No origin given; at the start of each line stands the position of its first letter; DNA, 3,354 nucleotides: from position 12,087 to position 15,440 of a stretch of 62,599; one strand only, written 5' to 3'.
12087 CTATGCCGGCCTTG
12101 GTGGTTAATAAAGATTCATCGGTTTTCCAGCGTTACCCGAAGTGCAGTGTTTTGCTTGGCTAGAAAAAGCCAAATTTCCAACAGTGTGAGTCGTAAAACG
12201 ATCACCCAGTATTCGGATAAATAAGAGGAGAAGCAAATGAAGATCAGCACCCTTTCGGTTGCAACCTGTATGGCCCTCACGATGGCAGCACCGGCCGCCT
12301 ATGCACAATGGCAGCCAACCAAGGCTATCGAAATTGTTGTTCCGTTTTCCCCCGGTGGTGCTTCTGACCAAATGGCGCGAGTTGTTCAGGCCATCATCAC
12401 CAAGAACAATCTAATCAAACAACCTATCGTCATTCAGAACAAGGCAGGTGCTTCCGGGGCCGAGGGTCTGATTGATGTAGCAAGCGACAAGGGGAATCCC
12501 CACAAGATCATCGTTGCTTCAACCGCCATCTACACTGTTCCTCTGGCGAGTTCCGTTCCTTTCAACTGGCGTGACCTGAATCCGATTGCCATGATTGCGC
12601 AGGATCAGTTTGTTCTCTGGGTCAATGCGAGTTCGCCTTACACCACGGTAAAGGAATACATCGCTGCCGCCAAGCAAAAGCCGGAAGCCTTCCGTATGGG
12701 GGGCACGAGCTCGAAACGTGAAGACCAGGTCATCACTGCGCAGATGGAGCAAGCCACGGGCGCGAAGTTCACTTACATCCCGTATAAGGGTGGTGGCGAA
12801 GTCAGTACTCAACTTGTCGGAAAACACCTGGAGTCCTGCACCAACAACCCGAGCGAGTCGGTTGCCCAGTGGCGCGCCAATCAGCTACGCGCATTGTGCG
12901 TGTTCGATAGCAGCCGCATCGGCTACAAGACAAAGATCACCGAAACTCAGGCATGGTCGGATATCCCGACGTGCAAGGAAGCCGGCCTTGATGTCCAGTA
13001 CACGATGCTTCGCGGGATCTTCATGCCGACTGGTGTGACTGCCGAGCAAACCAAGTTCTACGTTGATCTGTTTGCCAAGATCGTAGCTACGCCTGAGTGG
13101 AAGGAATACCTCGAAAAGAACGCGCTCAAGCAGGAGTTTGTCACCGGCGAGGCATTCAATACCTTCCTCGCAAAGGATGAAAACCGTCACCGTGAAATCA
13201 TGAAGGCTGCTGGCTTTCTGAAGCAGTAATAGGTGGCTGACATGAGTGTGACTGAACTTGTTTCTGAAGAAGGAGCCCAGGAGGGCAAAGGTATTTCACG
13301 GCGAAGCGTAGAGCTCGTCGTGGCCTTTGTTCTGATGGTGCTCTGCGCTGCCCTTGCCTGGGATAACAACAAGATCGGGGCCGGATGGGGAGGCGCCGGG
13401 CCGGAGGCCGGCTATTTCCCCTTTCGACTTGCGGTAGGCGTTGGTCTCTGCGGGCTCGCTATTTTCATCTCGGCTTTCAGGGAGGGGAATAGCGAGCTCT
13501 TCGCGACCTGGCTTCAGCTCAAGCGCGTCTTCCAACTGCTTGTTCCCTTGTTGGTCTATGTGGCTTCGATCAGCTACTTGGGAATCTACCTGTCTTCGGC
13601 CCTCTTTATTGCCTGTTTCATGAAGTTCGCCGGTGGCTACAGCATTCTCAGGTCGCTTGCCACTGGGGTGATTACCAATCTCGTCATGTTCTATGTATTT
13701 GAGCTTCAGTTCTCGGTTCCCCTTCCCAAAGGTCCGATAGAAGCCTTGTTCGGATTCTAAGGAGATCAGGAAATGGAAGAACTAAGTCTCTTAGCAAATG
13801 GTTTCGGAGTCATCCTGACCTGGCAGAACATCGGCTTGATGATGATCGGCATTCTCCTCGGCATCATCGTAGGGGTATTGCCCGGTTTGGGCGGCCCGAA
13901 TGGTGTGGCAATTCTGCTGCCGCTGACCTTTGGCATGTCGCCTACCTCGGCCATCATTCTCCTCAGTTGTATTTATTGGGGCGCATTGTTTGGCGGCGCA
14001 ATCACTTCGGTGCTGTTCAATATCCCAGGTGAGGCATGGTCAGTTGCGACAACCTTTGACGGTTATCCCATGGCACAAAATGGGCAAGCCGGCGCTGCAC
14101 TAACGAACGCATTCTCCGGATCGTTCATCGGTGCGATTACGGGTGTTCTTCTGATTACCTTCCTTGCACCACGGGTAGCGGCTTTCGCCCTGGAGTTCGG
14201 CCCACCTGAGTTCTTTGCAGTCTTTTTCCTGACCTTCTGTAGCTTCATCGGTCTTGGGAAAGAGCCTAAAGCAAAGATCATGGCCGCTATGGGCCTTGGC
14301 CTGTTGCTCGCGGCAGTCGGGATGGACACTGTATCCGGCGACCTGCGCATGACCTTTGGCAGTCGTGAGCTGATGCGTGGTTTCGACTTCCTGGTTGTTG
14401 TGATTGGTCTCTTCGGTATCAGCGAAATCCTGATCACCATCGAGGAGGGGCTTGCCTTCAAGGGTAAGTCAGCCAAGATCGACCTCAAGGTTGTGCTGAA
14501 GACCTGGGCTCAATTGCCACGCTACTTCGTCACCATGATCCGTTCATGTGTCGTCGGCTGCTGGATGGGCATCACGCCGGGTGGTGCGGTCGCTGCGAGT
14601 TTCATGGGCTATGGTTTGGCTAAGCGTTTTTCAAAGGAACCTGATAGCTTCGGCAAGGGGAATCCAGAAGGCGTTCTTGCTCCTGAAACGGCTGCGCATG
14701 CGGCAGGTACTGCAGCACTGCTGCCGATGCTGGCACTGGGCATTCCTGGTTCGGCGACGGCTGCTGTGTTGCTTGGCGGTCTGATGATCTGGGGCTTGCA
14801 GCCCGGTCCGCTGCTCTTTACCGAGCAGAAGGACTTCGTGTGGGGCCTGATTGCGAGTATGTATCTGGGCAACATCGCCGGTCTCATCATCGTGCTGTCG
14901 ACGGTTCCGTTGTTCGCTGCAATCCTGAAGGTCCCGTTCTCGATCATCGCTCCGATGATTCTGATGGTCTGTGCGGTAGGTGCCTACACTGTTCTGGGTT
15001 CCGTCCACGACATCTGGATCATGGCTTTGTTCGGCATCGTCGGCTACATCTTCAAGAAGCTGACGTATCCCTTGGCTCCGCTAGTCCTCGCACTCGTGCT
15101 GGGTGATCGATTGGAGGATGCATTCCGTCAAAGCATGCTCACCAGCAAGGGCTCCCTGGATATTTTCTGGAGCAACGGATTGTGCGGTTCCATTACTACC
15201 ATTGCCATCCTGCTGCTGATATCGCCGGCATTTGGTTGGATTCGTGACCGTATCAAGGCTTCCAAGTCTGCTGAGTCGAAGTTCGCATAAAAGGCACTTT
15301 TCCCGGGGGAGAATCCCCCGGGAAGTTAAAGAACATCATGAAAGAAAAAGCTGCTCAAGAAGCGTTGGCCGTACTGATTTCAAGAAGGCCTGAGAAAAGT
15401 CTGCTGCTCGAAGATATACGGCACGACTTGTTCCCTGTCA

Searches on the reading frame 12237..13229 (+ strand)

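Call 71: search_protein_families(library=pfam, proteins=[window:12237-13229:+], max_evalue=0.0001)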
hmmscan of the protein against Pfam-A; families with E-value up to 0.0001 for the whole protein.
window:12237-13229:+ (330 aa): 1 family
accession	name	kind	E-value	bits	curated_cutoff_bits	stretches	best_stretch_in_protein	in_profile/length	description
PF03401.19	TctC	-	9.5e-35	120.9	27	1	47-326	2-273/274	Tripartite tricarboxylate transporter family receptor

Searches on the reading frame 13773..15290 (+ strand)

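Call 71: search_protein_families(library=pfam, proteins=[window:13773-15290:+], max_evalue=0.0001)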
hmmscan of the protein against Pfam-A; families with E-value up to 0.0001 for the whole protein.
window:13773-15290:+ (505 aa): 1 family
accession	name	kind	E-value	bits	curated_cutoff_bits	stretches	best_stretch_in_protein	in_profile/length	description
PF01970.21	TctA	-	1.2e-145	485.8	28.9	1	21-439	2-423/423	Tripartite tricarboxylate transporter TctA family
